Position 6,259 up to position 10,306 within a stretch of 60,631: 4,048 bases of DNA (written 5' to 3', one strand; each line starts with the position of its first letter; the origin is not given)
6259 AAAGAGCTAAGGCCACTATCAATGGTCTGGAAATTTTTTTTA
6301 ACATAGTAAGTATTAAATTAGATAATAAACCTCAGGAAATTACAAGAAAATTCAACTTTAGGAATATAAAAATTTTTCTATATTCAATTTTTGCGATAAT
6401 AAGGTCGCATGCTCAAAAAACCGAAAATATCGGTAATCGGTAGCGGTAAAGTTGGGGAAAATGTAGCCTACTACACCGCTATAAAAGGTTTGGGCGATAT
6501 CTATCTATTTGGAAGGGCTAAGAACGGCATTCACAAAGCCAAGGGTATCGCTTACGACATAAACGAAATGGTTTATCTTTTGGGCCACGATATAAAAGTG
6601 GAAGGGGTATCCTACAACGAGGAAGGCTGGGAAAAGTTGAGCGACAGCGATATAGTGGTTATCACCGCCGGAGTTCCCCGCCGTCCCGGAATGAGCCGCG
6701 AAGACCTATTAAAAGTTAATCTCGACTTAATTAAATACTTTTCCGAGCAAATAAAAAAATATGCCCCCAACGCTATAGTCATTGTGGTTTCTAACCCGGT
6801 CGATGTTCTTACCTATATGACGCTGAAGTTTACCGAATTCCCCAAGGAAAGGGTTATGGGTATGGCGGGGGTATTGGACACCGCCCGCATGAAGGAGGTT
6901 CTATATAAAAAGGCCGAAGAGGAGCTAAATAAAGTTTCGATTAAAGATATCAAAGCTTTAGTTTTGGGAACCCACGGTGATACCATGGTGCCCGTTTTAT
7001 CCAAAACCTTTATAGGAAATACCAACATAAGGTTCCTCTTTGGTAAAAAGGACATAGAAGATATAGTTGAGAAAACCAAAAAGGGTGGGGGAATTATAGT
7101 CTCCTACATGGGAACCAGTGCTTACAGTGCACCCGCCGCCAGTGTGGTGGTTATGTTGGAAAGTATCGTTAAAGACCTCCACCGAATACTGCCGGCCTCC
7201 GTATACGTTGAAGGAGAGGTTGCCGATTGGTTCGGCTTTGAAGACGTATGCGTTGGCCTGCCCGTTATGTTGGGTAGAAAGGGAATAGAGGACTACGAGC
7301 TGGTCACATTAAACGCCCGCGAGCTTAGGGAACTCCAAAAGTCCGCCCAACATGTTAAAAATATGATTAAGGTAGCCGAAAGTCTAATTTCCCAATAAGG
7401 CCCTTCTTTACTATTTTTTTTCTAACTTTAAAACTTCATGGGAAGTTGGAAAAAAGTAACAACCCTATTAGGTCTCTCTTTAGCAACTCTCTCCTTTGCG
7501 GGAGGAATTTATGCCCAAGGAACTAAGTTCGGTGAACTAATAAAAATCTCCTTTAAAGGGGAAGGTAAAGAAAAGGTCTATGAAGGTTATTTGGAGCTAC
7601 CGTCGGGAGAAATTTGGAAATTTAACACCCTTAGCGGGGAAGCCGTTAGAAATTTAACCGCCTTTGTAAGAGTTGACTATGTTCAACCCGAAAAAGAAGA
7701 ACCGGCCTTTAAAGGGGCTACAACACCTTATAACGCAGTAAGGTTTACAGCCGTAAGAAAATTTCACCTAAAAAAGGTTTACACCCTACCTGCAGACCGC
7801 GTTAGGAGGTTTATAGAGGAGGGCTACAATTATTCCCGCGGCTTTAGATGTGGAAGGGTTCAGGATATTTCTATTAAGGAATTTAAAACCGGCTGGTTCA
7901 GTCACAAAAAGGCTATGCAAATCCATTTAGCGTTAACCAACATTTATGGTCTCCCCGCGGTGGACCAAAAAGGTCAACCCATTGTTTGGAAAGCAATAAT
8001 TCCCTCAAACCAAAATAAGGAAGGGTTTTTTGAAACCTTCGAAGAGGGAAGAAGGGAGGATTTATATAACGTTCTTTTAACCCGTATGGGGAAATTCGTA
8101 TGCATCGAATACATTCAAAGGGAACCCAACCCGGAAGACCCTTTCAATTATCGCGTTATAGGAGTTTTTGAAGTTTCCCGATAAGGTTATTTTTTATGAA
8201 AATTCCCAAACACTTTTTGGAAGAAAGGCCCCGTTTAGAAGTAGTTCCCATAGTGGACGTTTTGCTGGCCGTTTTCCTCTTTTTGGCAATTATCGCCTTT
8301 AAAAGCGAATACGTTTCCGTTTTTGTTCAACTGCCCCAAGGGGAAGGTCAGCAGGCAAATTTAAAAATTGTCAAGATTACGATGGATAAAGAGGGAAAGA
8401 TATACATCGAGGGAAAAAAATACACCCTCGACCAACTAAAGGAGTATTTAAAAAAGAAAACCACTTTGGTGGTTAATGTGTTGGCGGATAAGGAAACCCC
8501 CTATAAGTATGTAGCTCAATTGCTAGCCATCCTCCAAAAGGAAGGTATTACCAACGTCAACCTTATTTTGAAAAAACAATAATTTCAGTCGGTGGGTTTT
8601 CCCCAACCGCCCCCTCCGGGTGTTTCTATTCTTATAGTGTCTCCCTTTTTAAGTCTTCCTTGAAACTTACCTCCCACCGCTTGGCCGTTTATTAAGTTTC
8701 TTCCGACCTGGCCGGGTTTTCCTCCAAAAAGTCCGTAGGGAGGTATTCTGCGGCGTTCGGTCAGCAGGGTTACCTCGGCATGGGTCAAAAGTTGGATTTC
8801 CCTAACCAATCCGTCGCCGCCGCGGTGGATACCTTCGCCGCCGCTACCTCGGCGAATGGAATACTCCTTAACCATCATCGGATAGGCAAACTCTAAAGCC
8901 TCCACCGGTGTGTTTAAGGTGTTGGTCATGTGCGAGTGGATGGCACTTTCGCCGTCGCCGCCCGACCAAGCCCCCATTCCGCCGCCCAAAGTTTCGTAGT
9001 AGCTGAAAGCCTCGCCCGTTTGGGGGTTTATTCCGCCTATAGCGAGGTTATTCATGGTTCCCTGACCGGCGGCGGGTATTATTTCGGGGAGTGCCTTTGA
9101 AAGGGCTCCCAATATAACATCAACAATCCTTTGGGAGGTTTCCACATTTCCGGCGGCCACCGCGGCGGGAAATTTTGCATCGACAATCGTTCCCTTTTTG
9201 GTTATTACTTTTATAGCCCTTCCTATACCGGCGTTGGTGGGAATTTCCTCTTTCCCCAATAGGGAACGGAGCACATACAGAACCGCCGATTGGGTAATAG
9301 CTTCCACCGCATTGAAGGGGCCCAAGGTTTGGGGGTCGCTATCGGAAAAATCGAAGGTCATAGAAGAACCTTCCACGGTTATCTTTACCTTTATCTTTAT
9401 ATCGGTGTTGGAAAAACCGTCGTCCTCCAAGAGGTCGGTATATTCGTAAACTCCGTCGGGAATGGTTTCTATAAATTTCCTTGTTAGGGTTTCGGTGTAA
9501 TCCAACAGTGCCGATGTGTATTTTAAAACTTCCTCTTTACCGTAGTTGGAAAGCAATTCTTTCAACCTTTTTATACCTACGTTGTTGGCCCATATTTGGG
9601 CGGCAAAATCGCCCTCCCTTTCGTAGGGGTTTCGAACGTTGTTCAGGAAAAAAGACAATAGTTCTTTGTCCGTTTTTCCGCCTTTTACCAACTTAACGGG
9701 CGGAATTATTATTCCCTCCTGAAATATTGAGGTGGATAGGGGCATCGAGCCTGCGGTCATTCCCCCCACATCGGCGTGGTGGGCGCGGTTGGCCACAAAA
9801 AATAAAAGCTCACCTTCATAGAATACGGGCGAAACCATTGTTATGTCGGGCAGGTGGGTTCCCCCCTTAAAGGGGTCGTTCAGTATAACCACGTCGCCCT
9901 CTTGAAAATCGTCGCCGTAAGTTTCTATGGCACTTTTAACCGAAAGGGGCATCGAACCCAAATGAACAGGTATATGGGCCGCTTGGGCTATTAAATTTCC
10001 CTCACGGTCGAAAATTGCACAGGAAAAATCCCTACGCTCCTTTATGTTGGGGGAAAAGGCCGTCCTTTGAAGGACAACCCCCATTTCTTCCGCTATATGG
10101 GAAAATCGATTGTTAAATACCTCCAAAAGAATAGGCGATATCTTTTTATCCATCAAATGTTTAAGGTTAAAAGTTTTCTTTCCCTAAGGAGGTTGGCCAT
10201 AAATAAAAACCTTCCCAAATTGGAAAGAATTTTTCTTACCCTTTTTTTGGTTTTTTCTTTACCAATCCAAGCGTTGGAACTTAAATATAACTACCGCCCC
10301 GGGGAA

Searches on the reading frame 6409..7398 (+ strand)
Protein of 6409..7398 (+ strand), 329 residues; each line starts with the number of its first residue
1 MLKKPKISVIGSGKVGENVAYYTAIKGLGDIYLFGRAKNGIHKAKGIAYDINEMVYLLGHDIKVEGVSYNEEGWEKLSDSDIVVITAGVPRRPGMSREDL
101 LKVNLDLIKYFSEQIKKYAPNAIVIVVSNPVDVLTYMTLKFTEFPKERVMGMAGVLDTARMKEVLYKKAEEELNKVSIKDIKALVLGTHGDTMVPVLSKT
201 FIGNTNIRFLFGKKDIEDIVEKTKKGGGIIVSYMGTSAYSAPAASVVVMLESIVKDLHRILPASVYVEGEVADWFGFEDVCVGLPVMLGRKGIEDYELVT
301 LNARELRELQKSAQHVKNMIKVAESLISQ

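Call 61: search_protein_families(library=pfam, proteins=[window:6409-7398:+], max_evalue=0.00001)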
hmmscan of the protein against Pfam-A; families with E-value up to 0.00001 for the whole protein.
window:6409-7398:+ (329 aa): 2 families
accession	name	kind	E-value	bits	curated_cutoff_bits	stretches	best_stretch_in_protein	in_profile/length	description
PF00056.29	Ldh_1_N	-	9.1e-37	126.7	27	1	6-151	2-141/141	lactate/malate dehydrogenase, NAD binding domain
PF02866.23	Ldh_1_C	-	6.4e-21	75.6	22.6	1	156-324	3-171/174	lactate/malate dehydrogenase, alpha/beta C-terminal domain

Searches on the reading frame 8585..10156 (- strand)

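Call 61: search_protein_families(library=pfam, proteins=[window:8585-10156:-], max_evalue=0.00001)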
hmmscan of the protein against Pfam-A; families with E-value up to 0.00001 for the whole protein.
window:8585-10156:- (523 aa): 1 family
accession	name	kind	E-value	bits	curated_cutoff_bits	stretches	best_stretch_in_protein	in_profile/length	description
PF02538.19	Hydantoinase_B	-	6.9e-218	724.7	26.8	1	8-521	2-519/519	Hydantoinase B/oxoprolinase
